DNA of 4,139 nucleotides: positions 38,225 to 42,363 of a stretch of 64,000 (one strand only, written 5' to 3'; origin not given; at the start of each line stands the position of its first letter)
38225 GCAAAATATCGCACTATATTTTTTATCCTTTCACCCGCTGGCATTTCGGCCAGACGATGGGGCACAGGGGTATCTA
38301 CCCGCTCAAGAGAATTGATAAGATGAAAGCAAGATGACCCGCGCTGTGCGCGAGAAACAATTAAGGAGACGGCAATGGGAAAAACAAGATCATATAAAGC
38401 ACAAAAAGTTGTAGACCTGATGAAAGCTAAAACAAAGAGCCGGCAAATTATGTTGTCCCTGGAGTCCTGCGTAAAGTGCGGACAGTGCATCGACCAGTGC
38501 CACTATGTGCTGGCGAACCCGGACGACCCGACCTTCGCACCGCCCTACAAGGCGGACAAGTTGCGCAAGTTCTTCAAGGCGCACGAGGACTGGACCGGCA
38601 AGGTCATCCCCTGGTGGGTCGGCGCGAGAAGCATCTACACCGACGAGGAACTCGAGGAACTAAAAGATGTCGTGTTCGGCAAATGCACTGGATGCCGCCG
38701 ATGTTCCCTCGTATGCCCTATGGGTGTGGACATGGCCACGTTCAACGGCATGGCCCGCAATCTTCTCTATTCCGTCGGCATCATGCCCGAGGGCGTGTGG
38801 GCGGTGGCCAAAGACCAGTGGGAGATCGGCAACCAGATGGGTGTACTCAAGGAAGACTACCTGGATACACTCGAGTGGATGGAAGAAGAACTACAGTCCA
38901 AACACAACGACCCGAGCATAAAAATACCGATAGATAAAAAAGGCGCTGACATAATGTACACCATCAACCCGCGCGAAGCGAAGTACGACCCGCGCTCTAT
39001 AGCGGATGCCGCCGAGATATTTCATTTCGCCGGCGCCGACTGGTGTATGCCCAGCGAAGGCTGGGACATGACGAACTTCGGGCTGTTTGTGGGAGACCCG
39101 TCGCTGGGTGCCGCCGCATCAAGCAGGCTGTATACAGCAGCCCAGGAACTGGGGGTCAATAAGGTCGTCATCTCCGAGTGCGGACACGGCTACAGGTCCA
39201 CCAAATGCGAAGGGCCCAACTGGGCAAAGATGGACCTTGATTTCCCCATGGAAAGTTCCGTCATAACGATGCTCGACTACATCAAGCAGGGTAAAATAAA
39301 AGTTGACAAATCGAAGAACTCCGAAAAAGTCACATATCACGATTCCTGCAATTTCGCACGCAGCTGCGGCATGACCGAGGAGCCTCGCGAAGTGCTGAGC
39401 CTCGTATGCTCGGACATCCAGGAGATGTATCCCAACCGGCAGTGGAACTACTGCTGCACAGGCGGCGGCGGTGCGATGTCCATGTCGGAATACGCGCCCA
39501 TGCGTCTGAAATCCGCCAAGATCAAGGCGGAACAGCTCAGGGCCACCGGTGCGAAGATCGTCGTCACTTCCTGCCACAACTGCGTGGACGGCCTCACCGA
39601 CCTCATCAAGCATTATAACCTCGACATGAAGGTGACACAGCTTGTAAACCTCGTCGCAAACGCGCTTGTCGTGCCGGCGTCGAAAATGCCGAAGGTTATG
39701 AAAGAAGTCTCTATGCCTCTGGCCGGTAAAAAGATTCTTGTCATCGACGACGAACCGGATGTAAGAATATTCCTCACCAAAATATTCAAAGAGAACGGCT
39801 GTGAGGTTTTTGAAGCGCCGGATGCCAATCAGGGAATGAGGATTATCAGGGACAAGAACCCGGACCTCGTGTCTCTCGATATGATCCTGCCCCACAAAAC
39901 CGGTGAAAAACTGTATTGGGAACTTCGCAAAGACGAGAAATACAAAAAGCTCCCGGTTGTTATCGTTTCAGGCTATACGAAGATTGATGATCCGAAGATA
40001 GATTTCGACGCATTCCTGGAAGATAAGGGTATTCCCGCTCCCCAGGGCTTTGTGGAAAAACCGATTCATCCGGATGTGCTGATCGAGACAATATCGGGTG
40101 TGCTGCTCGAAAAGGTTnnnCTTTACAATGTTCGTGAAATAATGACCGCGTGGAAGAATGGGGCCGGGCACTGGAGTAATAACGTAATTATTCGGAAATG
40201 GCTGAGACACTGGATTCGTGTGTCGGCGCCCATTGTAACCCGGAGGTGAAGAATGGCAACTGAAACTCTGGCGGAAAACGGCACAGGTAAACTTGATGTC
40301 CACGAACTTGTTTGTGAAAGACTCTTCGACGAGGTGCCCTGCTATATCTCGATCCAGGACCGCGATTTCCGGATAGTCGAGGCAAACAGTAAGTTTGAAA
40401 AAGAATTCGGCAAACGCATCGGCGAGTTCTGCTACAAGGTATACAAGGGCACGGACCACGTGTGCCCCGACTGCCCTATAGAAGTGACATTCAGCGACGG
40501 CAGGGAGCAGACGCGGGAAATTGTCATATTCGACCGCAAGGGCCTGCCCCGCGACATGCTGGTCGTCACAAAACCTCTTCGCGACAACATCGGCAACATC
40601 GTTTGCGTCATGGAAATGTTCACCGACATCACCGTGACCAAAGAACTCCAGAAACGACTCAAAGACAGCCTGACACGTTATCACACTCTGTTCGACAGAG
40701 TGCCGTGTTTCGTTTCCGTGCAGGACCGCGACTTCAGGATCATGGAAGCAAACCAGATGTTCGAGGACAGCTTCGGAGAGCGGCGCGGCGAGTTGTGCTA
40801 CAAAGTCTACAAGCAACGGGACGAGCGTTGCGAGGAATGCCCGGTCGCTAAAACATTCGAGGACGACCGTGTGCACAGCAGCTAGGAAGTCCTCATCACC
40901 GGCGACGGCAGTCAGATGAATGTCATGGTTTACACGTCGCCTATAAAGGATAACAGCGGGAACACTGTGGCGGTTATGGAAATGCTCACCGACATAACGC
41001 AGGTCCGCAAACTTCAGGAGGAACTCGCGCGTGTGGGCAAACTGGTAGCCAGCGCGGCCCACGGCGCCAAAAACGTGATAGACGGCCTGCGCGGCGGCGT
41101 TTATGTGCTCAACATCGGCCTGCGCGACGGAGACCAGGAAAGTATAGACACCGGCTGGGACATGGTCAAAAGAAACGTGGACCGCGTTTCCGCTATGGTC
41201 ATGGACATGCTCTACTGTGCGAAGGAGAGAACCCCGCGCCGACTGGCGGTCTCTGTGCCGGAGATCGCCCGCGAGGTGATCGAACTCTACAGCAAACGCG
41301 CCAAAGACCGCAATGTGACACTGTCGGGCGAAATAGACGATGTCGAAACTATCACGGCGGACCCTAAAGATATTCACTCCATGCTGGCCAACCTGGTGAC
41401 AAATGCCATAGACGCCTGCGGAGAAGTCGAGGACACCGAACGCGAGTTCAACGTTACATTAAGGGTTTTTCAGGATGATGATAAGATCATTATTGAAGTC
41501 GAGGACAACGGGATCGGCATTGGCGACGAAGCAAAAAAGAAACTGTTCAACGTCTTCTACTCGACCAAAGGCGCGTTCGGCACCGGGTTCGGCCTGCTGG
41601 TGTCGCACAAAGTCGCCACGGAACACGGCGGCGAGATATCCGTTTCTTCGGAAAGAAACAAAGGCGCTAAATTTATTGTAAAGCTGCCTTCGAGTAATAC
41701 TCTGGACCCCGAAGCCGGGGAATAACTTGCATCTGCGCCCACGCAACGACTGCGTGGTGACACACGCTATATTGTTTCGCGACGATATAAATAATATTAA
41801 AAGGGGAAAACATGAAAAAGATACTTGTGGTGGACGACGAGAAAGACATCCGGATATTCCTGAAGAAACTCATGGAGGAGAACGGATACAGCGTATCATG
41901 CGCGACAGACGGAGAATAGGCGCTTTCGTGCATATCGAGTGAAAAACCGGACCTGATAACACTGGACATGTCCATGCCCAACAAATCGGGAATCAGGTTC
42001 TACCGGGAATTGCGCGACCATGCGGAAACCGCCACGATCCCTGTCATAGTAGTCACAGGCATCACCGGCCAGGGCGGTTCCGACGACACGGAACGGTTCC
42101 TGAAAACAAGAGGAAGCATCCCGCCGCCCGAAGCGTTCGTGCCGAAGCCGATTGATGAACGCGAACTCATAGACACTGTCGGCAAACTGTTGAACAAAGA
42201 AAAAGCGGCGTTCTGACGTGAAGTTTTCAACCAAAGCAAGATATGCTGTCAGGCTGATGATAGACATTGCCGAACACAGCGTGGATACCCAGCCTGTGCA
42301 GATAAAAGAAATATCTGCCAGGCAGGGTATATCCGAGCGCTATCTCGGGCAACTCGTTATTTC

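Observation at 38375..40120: HdrD/DsrK-type Fe-S oxidoreductase with a C-terminal receiver domain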

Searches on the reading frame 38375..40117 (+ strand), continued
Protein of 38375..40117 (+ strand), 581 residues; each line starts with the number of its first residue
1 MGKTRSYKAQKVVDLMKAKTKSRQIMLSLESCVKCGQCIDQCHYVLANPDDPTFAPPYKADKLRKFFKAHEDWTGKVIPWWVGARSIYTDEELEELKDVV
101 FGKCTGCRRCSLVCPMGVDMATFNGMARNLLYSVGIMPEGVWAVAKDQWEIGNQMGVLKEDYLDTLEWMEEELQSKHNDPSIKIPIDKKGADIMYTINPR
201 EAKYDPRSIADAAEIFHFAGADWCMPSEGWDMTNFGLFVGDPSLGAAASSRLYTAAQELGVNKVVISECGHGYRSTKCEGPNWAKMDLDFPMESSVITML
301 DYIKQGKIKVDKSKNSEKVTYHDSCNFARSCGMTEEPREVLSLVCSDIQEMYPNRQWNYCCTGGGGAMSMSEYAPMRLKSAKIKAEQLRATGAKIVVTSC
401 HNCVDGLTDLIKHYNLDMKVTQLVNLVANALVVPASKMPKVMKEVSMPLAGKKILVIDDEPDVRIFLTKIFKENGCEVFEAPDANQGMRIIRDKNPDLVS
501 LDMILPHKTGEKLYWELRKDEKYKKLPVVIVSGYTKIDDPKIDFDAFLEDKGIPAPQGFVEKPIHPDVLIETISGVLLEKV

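Call 73: search_protein_families(library=ncbifam, proteins=[L033:2098-3315:-, L006:4044-5390:+, L007:5376-6638:+, L033:705-956:-, L034:15223-15996:+, L014:11690-12628:+, L063:5937-6707:+, L070:4390-6129:+, L033:3557-5002:-, L034:6110-6424:+], max_evalue=0.00001)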
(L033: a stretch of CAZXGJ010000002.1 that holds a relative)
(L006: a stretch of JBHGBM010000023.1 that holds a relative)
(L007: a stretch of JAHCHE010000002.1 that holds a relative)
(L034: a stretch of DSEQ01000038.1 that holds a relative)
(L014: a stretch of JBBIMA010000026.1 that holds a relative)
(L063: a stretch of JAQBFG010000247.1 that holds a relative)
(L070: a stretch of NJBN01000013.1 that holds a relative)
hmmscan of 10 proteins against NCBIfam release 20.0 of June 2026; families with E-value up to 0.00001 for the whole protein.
L033:2098-3315:- (405 aa): 6 families
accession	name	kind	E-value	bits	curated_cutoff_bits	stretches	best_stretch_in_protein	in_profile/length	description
TIGR02064.1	dsrA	equivalog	2.3e-174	579.9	392.85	1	11-398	1-396/402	dissimilatory-type sulfite reductase subunit alpha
TIGR02066.1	dsrB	equivalog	5.1e-37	127.7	341.5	1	90-386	34-329/341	dissimilatory-type sulfite reductase subunit beta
TIGR02912.1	sulfite_red_C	equivalog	3.9e-09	36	324.1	1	139-296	78-224/314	sulfite reductase subunit C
NF007125.0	PRK09566.1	equivalog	1.1e-06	27.4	594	0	94-231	329-459/513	ferredoxin--nitrite reductase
NF011565.0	PRK14989.1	subfamily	3e-06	25.6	883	1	96-227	573-698/847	nitrite reductase large subunit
TIGR02374.1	nitri_red_nirB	equivalog_domain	3.7e-06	25.6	578.35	1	98-227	570-693/794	nitrite reductase large subunit NirB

L006:4044-5390:+ (448 aa): 7 families
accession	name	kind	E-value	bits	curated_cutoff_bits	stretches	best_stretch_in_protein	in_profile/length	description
NF002204.1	PRK01077.1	equivalog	2.6e-119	398.9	254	1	1-430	1-419/420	cobyrinic acid a,c-diamide synthase CobB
TIGR00379.1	cobB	subfamily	3.3e-113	379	261.4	1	3-443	1-445/449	cobyrinic/hydrogenobyrinic acid a,c-diamide synthase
NF033195.1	F430_CfbB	exception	2.5e-110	369.4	560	1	3-441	1-449/451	Ni-sirohydrochlorin a,c-diamide synthase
NF053748.1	bifunc_CobBC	exception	4e-87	293.4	950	1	1-441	1-439/797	bifunctional hydrogenobyrinic acid a,c-diamide synthase/histidinol phosphate aminotransferase CobBC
NF010471.0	PRK13896.1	equivalog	4.5e-71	240.1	693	1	2-434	2-424/433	cobyrinic acid a,c-diamide synthase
TIGR03800.1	PLP_synth_Pdx2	equivalog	7.5e-06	26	105.55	0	258-342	14-94/184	pyridoxal 5'-phosphate synthase glutaminase subunit PdxT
NF001989.1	PRK00784.1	equivalog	9.9e-06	24.5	273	0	300-428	303-421/480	cobyric acid synthase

L007:5376-6638:+ (420 aa): 3 families
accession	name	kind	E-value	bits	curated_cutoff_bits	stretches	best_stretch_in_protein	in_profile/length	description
NF003166.0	PRK04149.1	subfamily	2.3e-143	477.3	387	1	3-408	3-390/393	sulfate adenylyltransferase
TIGR00339.1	sopT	equivalog_domain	8.9e-106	353.9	322.95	1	7-398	1-383/383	sulfate adenylyltransferase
NF004040.0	PRK05537.1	equivalog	1.9e-74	251.2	669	1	10-402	10-391/572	bifunctional sulfate adenylyltransferase/adenylylsulfate kinase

L033:705-956:- (83 aa): 0 families

L034:15223-15996:+ (257 aa): 20 families
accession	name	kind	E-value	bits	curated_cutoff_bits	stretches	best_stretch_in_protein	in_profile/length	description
NF045797.1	DsrO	equivalog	7.9e-93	310.2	200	1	3-256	2-234/235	sulfate reduction electron transfer complex DsrMKJOP subunit DsrO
NF011569.0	PRK14993.1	equivalog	1.2e-45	155.9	416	1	21-256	16-222/244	tetrathionate reductase subunit TtrB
NF041782.1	mnquin_red_QrcC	equivalog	2.8e-45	154.8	400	1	47-256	1-225/239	menaquinone reductase iron-sulfur cluster-binding subunit QrcC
TIGR03149.1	cyt_nit_nrfC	equivalog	5e-44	150.3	377.6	1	5-255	3-215/225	cytochrome c nitrite reductase Fe-S protein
NF041715.1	arsenate_red_ArrB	equivalog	3.4e-41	141.3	450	2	186-256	155-225/233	arsenate respiratory reductase iron-sulfur subunit ArrB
TIGR02951.1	DMSO_dmsB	equivalog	1.2e-30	106.7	214.1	1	47-226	2-155/161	DMSO/selenate family reductase complex B subunit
TIGR03478.1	DMSO_red_II_bet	subfamily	2e-30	105.8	480.7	1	117-256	130-253/321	DMSO reductase family type II enzyme, iron-sulfur subunit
NF045715.1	sulf_resp_HmcB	equivalog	2.1e-29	102.6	420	1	6-232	2-206/307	sulfate respiration complex iron-sulfur protein HmcB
NF008134.0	PRK10882.1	equivalog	4.7e-29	101.5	263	1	4-237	2-221/329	hydrogenase 2 operon protein HybA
NF042979.1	EthbenzDh_ebdB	equivalog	6.2e-26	91.1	740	1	117-256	152-275/354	ethylbenzene dehydrogenase subunit beta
TIGR01582.1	FDH-beta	equivalog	5.4e-21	74.9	334.7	1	41-236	16-194/283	formate dehydrogenase subunit beta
NF038355.1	FDH3_beta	equivalog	5.5e-20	72.1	240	1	49-229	5-169/180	formate dehydrogenase FDH3 subunit beta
NF007658.0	PRK10330.1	equivalog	9.7e-20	70.8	260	1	49-224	5-157/181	electron transport protein HydN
NF009408.0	PRK12769.1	equivalog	1.8e-18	66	1003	1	59-221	12-144/659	formate-dependent uric acid utilization protein AegA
TIGR01660.1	narH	equivalog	3.4e-16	58.7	524.05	1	117-215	182-263/492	nitrate reductase subunit beta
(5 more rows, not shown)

L014:11690-12628:+ (312 aa): 0 families

L063:5937-6707:+ (256 aa): 2 families
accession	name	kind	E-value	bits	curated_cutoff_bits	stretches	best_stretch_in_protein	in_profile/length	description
TIGR01764.1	excise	domain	6e-13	48.9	28.8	1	10-55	1-45/49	excisionase family DNA-binding protein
NF033787.1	HTH_BldC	subfamily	1.1e-12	47.6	77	1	10-54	2-46/49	BldC family transcriptional regulator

L070:4390-6129:+ (579 aa): 34 families (the best 25 are shown)
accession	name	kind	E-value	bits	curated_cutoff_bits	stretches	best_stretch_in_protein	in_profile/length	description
NF041552.1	TF_PrdR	equivalog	5.2e-110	368.4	795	1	147-575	131-571/577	sigma-54 dependent transcriptional regulator PrdR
TIGR01817.1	nifA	equivalog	1.4e-108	364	528.85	1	277-521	195-438/534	nif-specific transcriptional activator NifA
NF008469.0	PRK11361.1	equivalog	1.3e-101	340.6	714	1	262-574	127-448/461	acetoacetate metabolism transcriptional regulator AtoC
TIGR01818.1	ntrC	equivalog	1.8e-101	340.2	558.6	1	274-530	130-387/463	nitrogen regulation protein NR(I)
TIGR02915.1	PEP_resp_reg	equivalog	5.1e-99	332.1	502.6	1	270-577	131-439/445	PEP-CTERM-box response regulator transcription factor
NF038308.1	RNA_repair_RtcR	equivalog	1.3e-96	324.6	650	1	262-571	164-502/530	RNA repair transcriptional activator RtcR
NF003451.0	PRK05022.1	equivalog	1.6e-91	307.5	476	1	276-575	188-503/512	nitric oxide reductase transcriptional regulator NorR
NF007689.0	PRK10365.1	equivalog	3.2e-89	299.8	760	1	276-574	137-436/441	sigma-54-dependent response regulator transcription factor ZraR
NF008085.0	PRK10820.1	equivalog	1.8e-88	297.4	576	1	120-522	49-450/520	transcriptional regulator TyrR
TIGR02329.1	propionate_PrpR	equivalog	5e-84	282.8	499.2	1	271-577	205-524/526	propionate catabolism operon regulatory protein PrpR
TIGR02974.1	phageshock_pspF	equivalog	2.8e-82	276.6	443.55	1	281-515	2-237/336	phage shock protein operon transcriptional activator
NF041946.1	LuxO_transreg_Vib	equivalog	4.8e-82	276.2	800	1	274-530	129-385/463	quorum-sensing sigma-54 dependent transcriptional regulator LuxO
NF011953.0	PRK15424.1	equivalog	6e-82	276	703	1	267-577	208-531/538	propionate catabolism operon regulatory protein PrpR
NF050807.1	TransRegFlbDCaul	equivalog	6.2e-82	275.9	750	1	281-569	121-427/454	sigma-54-dependent transcriptional regulator FlbD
NF008176.1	PRK10923.1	equivalog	8.5e-82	275.2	620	1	277-528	137-388/469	nitrogen regulation protein NR(I)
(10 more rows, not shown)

L033:3557-5002:- (481 aa): 1 family
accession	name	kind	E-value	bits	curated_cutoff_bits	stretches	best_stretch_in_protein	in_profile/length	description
TIGR00698.1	TIGR00698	subfamily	2e-08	33.9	232.6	1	140-323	34-215/335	YeiH family putative sulfate export transporter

L034:6110-6424:+ (105 aa): 2 families
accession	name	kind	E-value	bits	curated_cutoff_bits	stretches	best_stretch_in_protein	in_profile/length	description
TIGR03342.1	dsrC_tusE_dsvC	subfamily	1.5e-35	121.8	53.5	1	7-105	4-108/108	TusE/DsrC/DsvC family sulfur relay protein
NF008562.0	PRK11508.1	equivalog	5.6e-22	77.9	191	1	1-105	1-109/109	sulfurtransferase TusE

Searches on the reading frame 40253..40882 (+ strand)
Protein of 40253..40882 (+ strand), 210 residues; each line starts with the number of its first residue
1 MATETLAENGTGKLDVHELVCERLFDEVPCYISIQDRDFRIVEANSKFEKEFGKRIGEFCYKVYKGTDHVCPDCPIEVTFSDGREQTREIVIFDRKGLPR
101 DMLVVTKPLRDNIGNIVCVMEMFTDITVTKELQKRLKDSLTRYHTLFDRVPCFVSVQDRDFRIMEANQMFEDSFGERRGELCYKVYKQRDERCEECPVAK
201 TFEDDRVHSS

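Call 8: search_protein_families(library=pfam, proteins=[window:40253-40882:+], max_evalue=0.01)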
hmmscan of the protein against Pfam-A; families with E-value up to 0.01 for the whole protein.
window:40253-40882:+ (210 aa): 4 families
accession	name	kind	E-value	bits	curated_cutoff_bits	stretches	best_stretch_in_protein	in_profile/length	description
PF08448.16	PAS_4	-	1.4e-10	41.8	23.1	1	25-130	1-109/110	PAS fold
PF13426.13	PAS_9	-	2.6e-08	34.5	27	1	31-127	3-102/103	PAS domain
PF13188.13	PAS_8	-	5.7e-08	32.8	21.8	1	142-194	2-55/65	PAS domain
PF00989.32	PAS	-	1.1e-07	32.3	22.6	0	22-126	4-113/113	PAS fold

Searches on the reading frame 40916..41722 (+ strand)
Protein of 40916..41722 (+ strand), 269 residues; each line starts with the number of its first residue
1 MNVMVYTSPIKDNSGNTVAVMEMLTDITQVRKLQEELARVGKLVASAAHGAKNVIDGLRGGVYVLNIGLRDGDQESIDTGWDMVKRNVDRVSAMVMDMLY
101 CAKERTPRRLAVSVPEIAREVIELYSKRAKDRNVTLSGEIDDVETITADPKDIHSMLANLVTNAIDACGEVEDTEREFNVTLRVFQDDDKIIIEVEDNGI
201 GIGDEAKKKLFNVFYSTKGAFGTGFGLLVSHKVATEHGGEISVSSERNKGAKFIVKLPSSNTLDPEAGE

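Call 8: search_protein_families(library=pfam, proteins=[window:40916-41722:+], max_evalue=0.01)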
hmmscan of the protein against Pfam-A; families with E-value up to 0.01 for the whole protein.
window:40916-41722:+ (269 aa): 2 families
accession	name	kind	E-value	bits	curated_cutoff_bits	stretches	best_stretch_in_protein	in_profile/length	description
PF02518.31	HATPase_c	-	3.7e-25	89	26.4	1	149-259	2-109/111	Histidine kinase-, DNA gyrase B-, and HSP90-like ATPase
PF14501.12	HATPase_c_5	-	3.3e-07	30.6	22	1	151-248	4-93/102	GHKL domain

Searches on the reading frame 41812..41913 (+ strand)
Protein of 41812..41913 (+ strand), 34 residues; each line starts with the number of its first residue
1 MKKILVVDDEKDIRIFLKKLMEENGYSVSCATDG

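Call 8: search_protein_families(library=pfam, proteins=[window:41812-41913:+], max_evalue=0.01)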
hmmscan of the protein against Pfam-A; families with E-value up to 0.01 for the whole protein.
window:41812-41913:+ (34 aa): 1 family
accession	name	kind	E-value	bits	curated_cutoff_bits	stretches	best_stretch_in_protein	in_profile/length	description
PF00072.30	Response_reg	-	0.00012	22.7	30.2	1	4-34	1-31/111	Response regulator receiver domain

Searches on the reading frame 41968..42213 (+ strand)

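Call 8: search_protein_families(library=pfam, proteins=[window:41968-42213:+], max_evalue=0.01)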
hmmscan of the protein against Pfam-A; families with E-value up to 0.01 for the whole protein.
window:41968-42213:+ (82 aa): 1 family
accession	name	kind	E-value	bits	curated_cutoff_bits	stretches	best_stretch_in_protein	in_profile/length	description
PF00072.30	Response_reg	-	1.3e-05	25.8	30.2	1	1-71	50-110/111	Response regulator receiver domain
